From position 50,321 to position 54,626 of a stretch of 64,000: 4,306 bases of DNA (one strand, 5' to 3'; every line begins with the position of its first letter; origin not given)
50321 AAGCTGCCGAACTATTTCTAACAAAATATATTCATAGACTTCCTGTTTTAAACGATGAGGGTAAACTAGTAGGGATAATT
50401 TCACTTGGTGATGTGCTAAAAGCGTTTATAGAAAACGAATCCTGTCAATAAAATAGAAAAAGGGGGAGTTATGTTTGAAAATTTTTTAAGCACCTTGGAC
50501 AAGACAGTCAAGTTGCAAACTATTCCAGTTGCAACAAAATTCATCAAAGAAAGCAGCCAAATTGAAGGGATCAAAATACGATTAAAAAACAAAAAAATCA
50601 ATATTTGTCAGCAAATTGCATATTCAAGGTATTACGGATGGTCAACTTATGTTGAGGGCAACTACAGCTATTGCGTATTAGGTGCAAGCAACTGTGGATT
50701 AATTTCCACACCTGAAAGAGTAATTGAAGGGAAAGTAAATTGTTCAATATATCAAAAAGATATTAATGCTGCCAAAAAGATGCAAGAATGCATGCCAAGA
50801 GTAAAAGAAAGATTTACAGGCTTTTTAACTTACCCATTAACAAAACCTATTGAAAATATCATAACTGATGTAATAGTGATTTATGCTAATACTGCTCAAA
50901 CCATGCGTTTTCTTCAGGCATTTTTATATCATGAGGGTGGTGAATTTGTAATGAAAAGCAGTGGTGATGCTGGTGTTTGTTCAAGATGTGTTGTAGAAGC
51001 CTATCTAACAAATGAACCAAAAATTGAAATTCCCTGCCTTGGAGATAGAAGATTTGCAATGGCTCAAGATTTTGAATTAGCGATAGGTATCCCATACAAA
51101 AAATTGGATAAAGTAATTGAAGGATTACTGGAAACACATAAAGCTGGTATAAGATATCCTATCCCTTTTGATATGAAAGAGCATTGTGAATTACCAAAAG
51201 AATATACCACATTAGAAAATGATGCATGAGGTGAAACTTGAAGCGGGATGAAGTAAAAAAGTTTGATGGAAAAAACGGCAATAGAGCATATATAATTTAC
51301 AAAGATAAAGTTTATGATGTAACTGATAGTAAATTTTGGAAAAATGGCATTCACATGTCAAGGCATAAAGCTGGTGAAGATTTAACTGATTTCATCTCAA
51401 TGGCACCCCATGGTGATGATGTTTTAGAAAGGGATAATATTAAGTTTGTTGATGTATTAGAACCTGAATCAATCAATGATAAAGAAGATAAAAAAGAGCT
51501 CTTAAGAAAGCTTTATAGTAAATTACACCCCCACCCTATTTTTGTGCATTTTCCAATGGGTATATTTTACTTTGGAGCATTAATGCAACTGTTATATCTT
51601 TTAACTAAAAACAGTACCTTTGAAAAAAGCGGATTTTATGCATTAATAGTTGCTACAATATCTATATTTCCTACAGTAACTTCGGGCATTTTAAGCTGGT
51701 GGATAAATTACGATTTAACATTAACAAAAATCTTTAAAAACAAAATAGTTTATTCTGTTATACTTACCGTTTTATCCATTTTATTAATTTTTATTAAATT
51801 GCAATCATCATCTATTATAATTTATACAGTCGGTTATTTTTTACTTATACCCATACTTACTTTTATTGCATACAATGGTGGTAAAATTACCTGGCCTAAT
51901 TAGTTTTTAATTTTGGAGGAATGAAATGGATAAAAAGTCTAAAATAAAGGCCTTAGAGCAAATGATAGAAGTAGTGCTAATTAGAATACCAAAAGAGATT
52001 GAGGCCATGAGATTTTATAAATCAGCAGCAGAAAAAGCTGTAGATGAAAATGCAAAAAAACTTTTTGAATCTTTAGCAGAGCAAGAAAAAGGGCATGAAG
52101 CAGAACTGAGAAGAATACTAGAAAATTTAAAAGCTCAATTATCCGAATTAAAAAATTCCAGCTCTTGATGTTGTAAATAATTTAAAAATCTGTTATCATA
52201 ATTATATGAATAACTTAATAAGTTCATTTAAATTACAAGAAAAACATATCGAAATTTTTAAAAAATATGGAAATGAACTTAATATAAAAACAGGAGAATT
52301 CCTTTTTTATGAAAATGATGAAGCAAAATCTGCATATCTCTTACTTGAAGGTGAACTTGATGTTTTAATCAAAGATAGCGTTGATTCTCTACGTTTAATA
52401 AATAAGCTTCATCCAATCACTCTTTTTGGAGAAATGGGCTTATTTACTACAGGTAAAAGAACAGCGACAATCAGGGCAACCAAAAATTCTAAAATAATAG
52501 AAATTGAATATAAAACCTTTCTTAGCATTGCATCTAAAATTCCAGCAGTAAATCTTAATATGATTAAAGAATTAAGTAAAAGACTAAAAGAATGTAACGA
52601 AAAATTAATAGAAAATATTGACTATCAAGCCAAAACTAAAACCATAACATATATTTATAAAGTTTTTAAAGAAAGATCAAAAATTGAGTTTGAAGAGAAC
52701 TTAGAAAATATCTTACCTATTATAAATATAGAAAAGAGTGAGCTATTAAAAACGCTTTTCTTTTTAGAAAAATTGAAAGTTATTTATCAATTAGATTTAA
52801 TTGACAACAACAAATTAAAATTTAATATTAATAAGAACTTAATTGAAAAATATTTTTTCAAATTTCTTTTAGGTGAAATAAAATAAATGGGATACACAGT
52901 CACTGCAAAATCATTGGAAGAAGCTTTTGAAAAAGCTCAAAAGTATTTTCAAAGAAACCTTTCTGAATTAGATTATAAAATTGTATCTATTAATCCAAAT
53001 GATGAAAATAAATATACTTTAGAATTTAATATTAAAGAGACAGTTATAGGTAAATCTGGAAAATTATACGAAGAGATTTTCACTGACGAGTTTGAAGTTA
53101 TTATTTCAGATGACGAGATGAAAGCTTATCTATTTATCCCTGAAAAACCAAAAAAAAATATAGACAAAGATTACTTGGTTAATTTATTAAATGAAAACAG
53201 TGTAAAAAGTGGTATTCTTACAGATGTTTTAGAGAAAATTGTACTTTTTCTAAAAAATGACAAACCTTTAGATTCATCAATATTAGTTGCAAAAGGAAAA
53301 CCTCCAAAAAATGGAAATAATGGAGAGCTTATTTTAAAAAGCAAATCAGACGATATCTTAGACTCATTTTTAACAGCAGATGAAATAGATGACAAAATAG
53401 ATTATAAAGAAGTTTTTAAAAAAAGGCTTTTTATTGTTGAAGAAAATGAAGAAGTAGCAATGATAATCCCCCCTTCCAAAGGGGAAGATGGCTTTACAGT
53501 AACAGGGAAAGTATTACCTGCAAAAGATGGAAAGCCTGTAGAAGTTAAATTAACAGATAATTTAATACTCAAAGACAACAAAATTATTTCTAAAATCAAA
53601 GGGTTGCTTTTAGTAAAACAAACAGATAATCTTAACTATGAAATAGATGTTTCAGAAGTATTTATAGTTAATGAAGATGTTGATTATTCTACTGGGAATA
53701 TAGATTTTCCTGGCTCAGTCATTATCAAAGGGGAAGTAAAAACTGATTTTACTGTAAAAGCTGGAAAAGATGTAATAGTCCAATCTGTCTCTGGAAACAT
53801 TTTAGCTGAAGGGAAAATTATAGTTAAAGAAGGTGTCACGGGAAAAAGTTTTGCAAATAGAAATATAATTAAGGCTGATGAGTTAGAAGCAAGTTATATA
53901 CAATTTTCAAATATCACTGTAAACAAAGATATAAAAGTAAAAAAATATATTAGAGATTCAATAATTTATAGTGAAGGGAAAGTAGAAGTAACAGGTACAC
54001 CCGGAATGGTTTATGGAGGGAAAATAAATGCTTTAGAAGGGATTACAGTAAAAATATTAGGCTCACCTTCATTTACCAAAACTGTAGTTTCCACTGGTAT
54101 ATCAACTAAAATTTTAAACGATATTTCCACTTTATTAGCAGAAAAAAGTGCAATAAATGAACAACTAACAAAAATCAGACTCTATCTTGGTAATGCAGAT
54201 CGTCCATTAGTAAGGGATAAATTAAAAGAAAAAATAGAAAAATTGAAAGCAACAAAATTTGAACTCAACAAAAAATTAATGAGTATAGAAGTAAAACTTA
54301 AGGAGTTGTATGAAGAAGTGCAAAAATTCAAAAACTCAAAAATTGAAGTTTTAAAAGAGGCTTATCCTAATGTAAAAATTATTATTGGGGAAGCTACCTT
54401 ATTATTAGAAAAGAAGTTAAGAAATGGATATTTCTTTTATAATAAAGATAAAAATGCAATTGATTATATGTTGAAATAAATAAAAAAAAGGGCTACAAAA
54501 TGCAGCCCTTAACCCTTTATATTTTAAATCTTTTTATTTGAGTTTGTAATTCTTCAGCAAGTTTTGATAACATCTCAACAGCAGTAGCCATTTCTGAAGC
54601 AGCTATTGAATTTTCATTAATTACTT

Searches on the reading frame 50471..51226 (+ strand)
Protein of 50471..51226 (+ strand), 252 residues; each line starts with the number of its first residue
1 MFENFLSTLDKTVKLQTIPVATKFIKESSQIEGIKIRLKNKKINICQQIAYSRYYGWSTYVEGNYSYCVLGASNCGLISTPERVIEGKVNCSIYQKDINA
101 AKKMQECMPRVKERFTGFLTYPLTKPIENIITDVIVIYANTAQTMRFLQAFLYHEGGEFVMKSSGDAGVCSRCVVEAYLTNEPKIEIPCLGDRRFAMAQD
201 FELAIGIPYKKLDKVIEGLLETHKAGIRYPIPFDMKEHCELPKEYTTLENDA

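Call 10: search_protein_families(library=pfam, proteins=[window:50471-51226:+], max_evalue=0.01)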
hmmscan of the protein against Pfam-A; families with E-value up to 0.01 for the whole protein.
window:50471-51226:+ (252 aa): 1 family
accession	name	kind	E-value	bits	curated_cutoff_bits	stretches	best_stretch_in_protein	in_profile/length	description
PF02596.20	DUF169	-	1.6e-53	182.1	27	1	9-218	2-209/209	Uncharacterised ArCR, COG2043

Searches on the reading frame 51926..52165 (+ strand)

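Call 10: search_protein_families(library=pfam, proteins=[window:51926-52165:+], max_evalue=0.01)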
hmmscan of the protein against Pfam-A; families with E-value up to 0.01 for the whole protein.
window:51926-52165:+ (80 aa): 3 families
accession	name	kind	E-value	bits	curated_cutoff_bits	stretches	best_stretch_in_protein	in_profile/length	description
PF02915.23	Rubrerythrin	-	1.5e-09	38.8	22.8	1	11-64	83-136/137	Rubrerythrin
PF09537.16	DUF2383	-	0.00029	21.4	30.8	1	23-70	12-59/111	Domain of unknown function (DUF2383)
PF22277.2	EncFtn-like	-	0.0016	18.6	27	1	5-69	7-75/85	EncFtn-like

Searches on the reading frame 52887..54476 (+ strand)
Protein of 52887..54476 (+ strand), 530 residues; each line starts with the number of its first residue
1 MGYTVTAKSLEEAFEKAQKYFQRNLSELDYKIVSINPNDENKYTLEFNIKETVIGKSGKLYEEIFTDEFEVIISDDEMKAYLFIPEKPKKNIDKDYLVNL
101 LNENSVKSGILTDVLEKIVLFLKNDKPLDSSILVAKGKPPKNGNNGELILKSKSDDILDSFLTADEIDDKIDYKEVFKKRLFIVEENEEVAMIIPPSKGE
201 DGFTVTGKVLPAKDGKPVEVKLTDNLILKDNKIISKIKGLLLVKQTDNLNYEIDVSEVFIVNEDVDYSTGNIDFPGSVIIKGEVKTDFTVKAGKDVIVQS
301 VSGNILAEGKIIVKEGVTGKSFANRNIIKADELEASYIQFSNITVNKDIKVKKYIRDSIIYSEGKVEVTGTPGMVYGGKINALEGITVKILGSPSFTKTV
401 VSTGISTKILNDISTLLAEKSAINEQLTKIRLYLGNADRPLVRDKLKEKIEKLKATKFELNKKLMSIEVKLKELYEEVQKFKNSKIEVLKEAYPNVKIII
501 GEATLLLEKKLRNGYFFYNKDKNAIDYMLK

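Call 10: search_protein_families(library=pfam, proteins=[window:52887-54476:+], max_evalue=0.01)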
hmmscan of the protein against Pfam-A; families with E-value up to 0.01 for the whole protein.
window:52887-54476:+ (530 aa): 2 families
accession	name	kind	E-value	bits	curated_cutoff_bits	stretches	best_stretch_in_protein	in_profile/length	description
PF03961.19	FapA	-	5.3e-52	177.5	31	1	257-521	1-270/272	Flagellar Assembly Protein A beta solenoid domain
PF20250.3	FapA_N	-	3.5e-34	118.1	27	1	69-245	1-177/178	Flagellar Assembly Protein A N-terminal region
